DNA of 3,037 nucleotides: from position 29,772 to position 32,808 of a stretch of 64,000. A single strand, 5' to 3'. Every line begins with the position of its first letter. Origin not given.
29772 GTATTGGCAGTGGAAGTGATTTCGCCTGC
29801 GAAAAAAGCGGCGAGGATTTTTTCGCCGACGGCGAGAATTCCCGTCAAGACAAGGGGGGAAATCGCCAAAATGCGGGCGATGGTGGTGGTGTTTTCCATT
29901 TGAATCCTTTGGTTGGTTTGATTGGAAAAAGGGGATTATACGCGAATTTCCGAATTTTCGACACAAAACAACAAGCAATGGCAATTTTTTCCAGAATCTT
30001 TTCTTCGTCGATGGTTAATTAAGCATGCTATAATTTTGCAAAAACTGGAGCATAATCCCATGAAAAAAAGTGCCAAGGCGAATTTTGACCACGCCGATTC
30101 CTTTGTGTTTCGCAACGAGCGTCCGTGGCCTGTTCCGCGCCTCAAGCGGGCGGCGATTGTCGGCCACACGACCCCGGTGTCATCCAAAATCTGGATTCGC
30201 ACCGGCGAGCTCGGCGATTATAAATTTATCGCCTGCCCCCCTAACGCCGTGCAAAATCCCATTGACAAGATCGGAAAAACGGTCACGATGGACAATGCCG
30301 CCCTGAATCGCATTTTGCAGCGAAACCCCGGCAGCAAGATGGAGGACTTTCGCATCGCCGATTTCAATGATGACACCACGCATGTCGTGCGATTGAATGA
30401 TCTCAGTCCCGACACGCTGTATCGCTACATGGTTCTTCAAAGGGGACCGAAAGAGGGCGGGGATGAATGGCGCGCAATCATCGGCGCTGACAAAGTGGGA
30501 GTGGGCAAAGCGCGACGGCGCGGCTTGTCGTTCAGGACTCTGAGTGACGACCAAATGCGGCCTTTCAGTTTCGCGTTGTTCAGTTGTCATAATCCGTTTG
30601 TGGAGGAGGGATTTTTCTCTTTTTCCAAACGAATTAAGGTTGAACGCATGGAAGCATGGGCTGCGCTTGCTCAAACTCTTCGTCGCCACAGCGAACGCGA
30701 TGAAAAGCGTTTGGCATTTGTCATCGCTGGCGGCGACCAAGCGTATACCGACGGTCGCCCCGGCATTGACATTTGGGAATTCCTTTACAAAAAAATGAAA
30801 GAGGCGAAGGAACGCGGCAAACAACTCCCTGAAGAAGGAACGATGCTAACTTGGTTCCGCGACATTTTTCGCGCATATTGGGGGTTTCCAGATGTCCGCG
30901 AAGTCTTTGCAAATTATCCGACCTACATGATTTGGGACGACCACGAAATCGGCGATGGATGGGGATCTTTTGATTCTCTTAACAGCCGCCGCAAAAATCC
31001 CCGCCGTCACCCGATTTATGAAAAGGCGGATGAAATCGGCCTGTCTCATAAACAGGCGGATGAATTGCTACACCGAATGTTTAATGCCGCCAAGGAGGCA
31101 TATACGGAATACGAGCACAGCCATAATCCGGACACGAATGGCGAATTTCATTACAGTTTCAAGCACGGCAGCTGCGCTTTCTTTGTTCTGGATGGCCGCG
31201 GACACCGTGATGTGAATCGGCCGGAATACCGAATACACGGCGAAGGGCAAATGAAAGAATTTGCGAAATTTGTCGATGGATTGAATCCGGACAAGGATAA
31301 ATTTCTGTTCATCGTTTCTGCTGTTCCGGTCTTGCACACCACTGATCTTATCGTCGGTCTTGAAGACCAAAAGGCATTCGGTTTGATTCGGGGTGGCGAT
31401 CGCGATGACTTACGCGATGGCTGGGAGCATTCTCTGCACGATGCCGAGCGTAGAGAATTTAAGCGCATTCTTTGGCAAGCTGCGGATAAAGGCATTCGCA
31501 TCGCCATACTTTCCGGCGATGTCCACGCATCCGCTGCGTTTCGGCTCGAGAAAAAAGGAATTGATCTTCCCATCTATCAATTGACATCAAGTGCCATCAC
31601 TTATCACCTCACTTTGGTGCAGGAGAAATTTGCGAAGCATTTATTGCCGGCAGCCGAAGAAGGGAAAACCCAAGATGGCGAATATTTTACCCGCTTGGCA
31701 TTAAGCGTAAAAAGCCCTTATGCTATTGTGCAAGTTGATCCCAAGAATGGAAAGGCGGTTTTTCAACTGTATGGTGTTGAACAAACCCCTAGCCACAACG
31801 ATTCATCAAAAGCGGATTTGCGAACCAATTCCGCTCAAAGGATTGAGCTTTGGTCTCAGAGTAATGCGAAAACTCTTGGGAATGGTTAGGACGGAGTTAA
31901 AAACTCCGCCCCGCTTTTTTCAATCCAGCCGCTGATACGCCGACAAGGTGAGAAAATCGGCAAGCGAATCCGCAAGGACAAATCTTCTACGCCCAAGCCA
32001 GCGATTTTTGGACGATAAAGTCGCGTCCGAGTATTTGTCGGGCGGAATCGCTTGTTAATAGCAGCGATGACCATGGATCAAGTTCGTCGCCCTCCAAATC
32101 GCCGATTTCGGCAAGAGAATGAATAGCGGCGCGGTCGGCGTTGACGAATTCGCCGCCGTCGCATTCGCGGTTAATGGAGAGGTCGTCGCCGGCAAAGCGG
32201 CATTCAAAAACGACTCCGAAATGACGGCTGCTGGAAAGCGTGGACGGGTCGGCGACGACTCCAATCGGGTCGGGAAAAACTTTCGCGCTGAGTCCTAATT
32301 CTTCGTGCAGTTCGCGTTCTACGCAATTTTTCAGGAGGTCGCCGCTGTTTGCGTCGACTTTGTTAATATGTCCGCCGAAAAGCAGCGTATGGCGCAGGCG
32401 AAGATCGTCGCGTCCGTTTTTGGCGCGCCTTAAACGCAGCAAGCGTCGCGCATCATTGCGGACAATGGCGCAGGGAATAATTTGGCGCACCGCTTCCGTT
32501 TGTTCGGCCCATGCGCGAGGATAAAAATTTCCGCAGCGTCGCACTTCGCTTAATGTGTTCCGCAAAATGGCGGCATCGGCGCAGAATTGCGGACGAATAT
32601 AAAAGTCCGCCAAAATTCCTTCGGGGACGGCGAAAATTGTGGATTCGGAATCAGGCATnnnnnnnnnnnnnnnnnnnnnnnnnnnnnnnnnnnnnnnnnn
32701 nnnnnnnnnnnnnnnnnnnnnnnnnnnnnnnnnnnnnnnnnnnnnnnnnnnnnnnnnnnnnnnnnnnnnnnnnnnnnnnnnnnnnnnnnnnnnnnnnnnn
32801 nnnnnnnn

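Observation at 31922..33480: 1.5-kb islet bounded by 66-bp direct repeats that duplicate the aceB 3' end, carrying a Nudix hydrolase and a P-loop nucleotide-kinase-like gene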

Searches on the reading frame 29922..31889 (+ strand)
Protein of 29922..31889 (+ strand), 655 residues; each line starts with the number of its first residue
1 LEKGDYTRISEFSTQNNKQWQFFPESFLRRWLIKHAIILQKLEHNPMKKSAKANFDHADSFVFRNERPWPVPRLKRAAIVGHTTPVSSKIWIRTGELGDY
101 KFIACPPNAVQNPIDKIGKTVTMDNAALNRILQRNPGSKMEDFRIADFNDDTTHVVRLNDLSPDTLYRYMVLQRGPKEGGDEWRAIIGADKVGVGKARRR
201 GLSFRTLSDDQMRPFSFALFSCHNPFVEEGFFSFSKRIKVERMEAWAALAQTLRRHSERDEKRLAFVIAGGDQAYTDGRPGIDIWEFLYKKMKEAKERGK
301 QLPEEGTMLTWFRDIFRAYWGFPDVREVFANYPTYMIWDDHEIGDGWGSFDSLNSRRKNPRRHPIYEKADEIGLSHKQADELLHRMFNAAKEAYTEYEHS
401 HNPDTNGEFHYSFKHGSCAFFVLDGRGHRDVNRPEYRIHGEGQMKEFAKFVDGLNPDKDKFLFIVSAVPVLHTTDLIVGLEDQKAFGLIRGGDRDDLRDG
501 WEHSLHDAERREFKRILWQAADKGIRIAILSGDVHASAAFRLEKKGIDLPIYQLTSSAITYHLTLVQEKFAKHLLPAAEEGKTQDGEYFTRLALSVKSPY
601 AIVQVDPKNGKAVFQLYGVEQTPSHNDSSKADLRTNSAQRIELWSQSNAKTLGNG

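Call 4: search_protein_families(library=pfam, proteins=[window:29922-31889:+], max_evalue=0.01)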
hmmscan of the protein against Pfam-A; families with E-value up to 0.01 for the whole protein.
window:29922-31889:+ (655 aa): 2 families
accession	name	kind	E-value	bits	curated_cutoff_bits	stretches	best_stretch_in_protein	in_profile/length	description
PF09423.15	PhoD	-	4.1e-20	72.6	27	1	256-545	23-274/343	PhoD-like phosphatase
PF19050.5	PhoD_2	-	6e-11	41.6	22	2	494-560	350-420/543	PhoD related phosphatase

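Call 20: list_cluster_members(proteins=[P0177, window:33412-35010:-, window:29922-31889:+])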
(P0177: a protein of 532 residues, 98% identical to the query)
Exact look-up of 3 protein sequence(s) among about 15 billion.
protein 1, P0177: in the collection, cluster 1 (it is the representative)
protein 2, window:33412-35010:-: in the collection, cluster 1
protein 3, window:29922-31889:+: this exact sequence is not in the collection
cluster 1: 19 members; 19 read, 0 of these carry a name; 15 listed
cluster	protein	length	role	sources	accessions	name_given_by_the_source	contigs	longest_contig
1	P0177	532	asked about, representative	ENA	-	-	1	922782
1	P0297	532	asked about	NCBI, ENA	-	-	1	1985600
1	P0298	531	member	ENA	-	-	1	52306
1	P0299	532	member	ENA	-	-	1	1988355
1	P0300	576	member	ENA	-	-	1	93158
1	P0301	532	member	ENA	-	-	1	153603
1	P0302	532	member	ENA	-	-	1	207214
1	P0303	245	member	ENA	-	-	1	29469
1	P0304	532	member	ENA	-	-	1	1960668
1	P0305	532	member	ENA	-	-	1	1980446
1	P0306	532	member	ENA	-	-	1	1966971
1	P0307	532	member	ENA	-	-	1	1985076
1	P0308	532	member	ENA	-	-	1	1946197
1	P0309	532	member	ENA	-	-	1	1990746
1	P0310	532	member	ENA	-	-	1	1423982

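Call 74: search_protein_families(library=ncbifam, proteins=[window:29922-31889:+], max_evalue=0.00001)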
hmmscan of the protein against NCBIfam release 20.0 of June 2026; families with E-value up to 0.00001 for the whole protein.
window:29922-31889:+ (655 aa): 0 families

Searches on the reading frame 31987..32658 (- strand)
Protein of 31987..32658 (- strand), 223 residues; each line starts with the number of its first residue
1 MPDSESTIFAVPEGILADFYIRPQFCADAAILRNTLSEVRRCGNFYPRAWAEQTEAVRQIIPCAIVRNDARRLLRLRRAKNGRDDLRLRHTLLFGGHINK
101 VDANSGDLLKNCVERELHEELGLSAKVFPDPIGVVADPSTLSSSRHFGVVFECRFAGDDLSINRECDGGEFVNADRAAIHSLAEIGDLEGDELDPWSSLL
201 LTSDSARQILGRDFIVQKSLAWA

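Call 4: search_protein_families(library=pfam, proteins=[window:31987-32658:-], max_evalue=0.01)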
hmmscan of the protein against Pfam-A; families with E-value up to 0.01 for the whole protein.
window:31987-32658:- (223 aa): 1 family
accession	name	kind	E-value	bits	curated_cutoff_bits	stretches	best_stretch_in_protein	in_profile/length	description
PF00293.34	NUDIX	-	2.4e-07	31.3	21.1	1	63-184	7-117/134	NUDIX domain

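Call 5: search_protein_families(library=padloc, proteins=[window:31987-32658:-], max_evalue=1)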
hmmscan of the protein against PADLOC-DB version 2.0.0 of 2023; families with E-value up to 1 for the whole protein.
window:31987-32658:- (223 aa): 1 family
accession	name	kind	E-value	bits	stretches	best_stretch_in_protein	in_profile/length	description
PDLC04899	PDC-S07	-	0.013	13.1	1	104-127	43-66/135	-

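Call 6: search_protein_families(library=ncbifam, proteins=[window:31987-32658:-], max_evalue=1)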
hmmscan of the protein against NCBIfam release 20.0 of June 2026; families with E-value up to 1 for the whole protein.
window:31987-32658:- (223 aa): 2 families
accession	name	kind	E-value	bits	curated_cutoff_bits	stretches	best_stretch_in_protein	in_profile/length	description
TIGR00586.1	mutt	equivalog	0.0042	17.1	97.9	1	61-128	7-66/129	8-oxo-dGTP diphosphatase MutT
NF012016.0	PRK15472.1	equivalog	0.065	12.9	95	1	59-177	4-122/141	nucleoside triphosphatase NudI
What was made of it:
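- On Type II toxin-antitoxin pair: No TA family was hit (calls 4-6).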

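Call 8: find_homologous_proteins(query=window:31987-32658:-)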
Query window:31987-32658:- (223 aa): 56 proteins with E <= 0.001 among 680 candidates.
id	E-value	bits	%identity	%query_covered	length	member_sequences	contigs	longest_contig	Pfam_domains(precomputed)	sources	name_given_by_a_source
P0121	9.3e-146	501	100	100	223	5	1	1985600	PF00293.35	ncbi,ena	-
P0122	1.8e-91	324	65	99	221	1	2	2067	PF00293.35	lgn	-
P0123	9.7e-88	312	65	99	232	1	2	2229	PF00293.35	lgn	-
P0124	2.6e-87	310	62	99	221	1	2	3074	PF00293.35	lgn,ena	-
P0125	1.0e-83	298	61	100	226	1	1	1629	PF00293.35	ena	-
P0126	5.5e-83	296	60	99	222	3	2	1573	PF00293.35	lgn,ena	-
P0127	6.0e-82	293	59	100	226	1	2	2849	PF00293.35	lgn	-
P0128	2.7e-81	290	62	100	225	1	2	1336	PF00293.35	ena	-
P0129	2.8e-81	290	63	100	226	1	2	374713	PF00293.35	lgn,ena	-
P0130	5.3e-80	286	62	100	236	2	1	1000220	PF00293.35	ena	-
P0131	2.5e-78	281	59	99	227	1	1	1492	PF00293.35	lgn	-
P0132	1.7e-75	272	58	100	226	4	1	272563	PF00293.35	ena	-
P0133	1.9e-66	242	54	95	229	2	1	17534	PF00293.35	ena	-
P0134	3.8e-63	231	54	99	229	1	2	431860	PF00293.35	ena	-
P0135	6.9e-63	230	53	99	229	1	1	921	PF00293.35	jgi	-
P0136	1.6e-62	229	53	99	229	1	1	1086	PF00293.35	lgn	-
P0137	2.6e-62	228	54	95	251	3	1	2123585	PF00293.35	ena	-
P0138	2.8e-62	228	52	99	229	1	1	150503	PF00293.35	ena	-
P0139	3.9e-62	228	52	99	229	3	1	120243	PF00293.35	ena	-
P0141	1.1e-61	226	53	95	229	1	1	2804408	PF00293.35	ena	-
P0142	2.0e-61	226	53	93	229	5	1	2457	PF00293.35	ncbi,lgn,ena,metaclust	metaclust:\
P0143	2.1e-61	225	53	95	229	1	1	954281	PF00293.35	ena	-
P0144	4.3e-61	224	52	95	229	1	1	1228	PF00293.35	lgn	-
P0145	8.0e-61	224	51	99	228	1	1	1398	PF00293.35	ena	-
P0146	1.3e-60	223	51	99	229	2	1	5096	PF00293.35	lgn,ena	-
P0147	1.4e-60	223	52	99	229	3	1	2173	PF00293.35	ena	-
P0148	1.5e-60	223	51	95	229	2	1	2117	PF00293.35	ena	-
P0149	5.7e-60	221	52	99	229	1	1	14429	PF00293.35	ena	-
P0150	8.0e-60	220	53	95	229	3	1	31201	PF00293.35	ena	-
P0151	2.4e-59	219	52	99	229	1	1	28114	PF00293.35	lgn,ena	-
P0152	7.9e-59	217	52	95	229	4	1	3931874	PF00293.35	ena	-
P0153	8.7e-59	217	51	99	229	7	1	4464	PF00293.35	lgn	-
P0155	1.2e-58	216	53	91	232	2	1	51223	PF00293.35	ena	-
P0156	2.4e-58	215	52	95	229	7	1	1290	PF00293.35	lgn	-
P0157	4.6e-58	215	50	99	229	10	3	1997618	PF00293.35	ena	-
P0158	4.7e-58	215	51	99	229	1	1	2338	PF00293.35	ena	-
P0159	6.1e-58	214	51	99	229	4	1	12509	PF00293.35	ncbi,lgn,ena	-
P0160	6.4e-58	214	53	95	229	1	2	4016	PF00293.35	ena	-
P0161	7.9e-58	214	52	98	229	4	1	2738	PF00293.35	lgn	-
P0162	8.9e-58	214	50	99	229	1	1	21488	PF00293.35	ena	-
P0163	9.0e-58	214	53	90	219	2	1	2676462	PF00293.35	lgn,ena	-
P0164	9.2e-58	214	51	96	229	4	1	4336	PF00293.35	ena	-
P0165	9.6e-58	213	52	93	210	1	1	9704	PF00293.35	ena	-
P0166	2.1e-57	212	51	95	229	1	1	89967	PF00293.35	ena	-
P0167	4.5e-57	211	50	99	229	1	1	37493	PF00293.35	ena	-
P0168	3.1e-56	209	51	91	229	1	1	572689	PF00293.35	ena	-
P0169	3.5e-56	208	51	90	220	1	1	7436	PF00293.35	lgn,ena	-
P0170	2.7e-54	202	49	95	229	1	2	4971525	PF00293.35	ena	-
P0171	1.2e-47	180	56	73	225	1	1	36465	PF00293.35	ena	-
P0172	2.8e-34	137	54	58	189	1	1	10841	PF00293.35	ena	-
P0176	1.2e-13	69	35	71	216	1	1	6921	PF00293.35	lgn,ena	-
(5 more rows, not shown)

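Call 36: search_solved_structures(query=A5, max_evalue=1, show_alignments=1)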
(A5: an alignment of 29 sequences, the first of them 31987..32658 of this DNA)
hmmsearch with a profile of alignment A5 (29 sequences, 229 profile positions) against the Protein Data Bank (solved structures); distinct sequences matched with E-value up to 1: 5.
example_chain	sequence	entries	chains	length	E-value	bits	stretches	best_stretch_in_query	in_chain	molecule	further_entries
3e57_A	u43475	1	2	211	6.2e-20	74.9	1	4-152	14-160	uncharacterized protein Tm1382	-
2rrk_A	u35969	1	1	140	0.09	15.4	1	60-129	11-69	CTP pyrophosphohydrolase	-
3gwy_A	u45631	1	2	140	0.12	15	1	62-123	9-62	Putative CTP pyrophosphohydrolase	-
1mk1_A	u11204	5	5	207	0.68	12.6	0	111-139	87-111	ADPR pyrophosphatase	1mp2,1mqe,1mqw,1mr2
5i8u_G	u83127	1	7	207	0.68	12.5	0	111-139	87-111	ADP-ribose pyrophosphatase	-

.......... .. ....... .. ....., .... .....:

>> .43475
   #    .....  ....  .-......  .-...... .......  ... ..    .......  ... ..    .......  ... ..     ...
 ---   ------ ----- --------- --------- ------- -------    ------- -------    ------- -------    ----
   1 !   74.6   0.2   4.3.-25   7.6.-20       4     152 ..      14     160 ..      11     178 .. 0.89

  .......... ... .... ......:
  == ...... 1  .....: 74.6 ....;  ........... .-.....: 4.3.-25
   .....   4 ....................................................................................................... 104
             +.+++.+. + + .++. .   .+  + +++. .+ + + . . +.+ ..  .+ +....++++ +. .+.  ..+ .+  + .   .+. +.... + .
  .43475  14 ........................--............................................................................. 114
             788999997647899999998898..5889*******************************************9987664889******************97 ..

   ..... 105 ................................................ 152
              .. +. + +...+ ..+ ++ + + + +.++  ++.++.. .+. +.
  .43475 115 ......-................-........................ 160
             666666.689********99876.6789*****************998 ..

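Call 37: search_protein_families(library=phrogs, proteins=[window:31987-32658:-], max_evalue=0.1)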
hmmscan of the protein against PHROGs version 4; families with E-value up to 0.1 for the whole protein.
window:31987-32658:- (223 aa): 2 families
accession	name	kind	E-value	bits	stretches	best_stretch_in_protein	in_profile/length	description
phrog_8902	-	unknown function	3.4e-14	53.9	1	50-202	69-231/238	-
phrog_1198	-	other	0.08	13.6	0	60-127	40-97/253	MutT/NUDIX hydrolase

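Call 49: predict_structure(alignment_id=A5)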
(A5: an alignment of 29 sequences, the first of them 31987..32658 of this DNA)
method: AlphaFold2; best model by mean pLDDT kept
length: 223 residues; sequences in the alignment: 29
mean_pLDDT: 87.5   pTM: 0.87
mean pLDDT of the five models: 87.5, 86.3, 85.3, 84.1, 82.3
residues with pLDDT >= 90: 146; 70-90: 51; 50-70: 20; < 50: 6
segments of 3 or more residues with pLDDT < 50: 219-223
pLDDT, mean of each block of 10 residues (from residue 1): 78 97 94 97 97 97 95 88 72 95 90 94 90 95 95 93 77 79 88 92 82 54 40
secondary structure, 60 per line:
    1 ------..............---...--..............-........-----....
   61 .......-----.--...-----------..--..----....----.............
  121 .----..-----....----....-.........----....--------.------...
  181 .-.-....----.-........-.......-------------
elements in order: E7-12 H13-20 E24-26 H29-42 E44-47 H48-51 E57-67 E76-78 H100-103 H108-121 E133-136 H141-144 E146-154 E159-162 E178-181 H185-188 H195-202 H204-210

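Call 54: fold_search(model_id=the predicted structure, library=pdb)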
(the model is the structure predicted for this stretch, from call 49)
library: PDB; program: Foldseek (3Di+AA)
matches with E <= 10: 442; with E <= 0.001: 28
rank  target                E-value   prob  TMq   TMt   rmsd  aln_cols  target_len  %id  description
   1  3e57_B                1.6e-09  1.00  0.64  0.76   4.4       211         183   20  Crystal structure of Tm1382, a putative Nudix hydrolase (released 2008-09-30)
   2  3e57_A                5.1e-09  1.00  0.60  0.73   4.7       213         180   21  Crystal structure of Tm1382, a putative Nudix hydrolase (released 2008-09-30)
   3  2fkb_C                7.5e-05  1.00  0.46  0.59   5.3       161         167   18  Crystal structure of a putative enzyme (possible Nudix hydrolase) from Escherichia Coli K12 (released 2006-02-21)
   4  3grn_B                7.9e-05  1.00  0.50  0.77   3.0       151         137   23  CRYSTAL STRUCTURE OF MUTT PROTEIN FROM Methanosarcina mazei Go1 (released 2009-04-07)
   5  6dt3_B                1.0e-04  1.00  0.43  0.64   6.2       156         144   20  1.2 Angstrom Resolution Crystal Structure of Nucleoside Triphosphatase NudI from Klebsiella pneumoniae in Complex with (released 2018-06-27)
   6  3n77_A                1.4e-04  1.00  0.42  0.63   6.2       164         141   17  Crystal structure of Idp01880, putative NTP pyrophosphohydrolase of Salmonella typhimurium LT2 (released 2010-08-18)
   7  1nfs_A                1.7e-04  1.00  0.44  0.55   5.9       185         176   18  STRUCTURE AND MECHANISM OF ACTION OF ISOPENTENYLPYROPHOSPHATE-DIMETHYLALLYLPYROPHOSPHATE ISOMERASE: COMPLEX WITH NIPP (released 2003-06-24)
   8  2fkb_A                2.0e-04  1.00  0.45  0.59   5.9       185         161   15  Crystal structure of a putative enzyme (possible Nudix hydrolase) from Escherichia Coli K12 (released 2006-02-21)
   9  2o5f_B                2.2e-04  1.00  0.39  0.51   6.1       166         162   19  Crystal Structure of DR0079 from Deinococcus radiodurans at 1.9 Angstrom Resolution (released 2007-12-18)
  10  3grn_A                2.5e-04  1.00  0.46  0.70   2.8       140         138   24  CRYSTAL STRUCTURE OF MUTT PROTEIN FROM Methanosarcina mazei Go1 (released 2009-04-07)
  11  1x83_A                2.8e-04  1.00  0.46  0.56   5.8       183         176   18  Y104F IPP isomerase reacted with (S)-bromohydrine of IPP (released 2005-01-25)
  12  6dt3_A                3.0e-04  1.00  0.45  0.67   5.0       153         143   20  1.2 Angstrom Resolution Crystal Structure of Nucleoside Triphosphatase NudI from Klebsiella pneumoniae in Complex with (released 2018-06-27)
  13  3hyq                  4.0e-04  1.00  0.44  0.62   5.7       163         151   16  Crystal Structure of Isopentenyl-Diphosphate delta-Isomerase from Salmonella entericase (released 2009-06-30)
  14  1nfs_B                4.3e-04  1.00  0.47  0.57   5.8       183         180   18  STRUCTURE AND MECHANISM OF ACTION OF ISOPENTENYLPYROPHOSPHATE-DIMETHYLALLYLPYROPHOSPHATE ISOMERASE: COMPLEX WITH NIPP (released 2003-06-24)
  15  3i9x                  4.8e-04  1.00  0.44  0.59   5.3       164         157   15  Crystal structure of a mutT/nudix family protein from Listeria innocua (released 2009-07-28)
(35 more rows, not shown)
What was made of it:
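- On Nudix hydrolase superfamily: The fold matches 3E57 and other Nudix structures (call 54).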
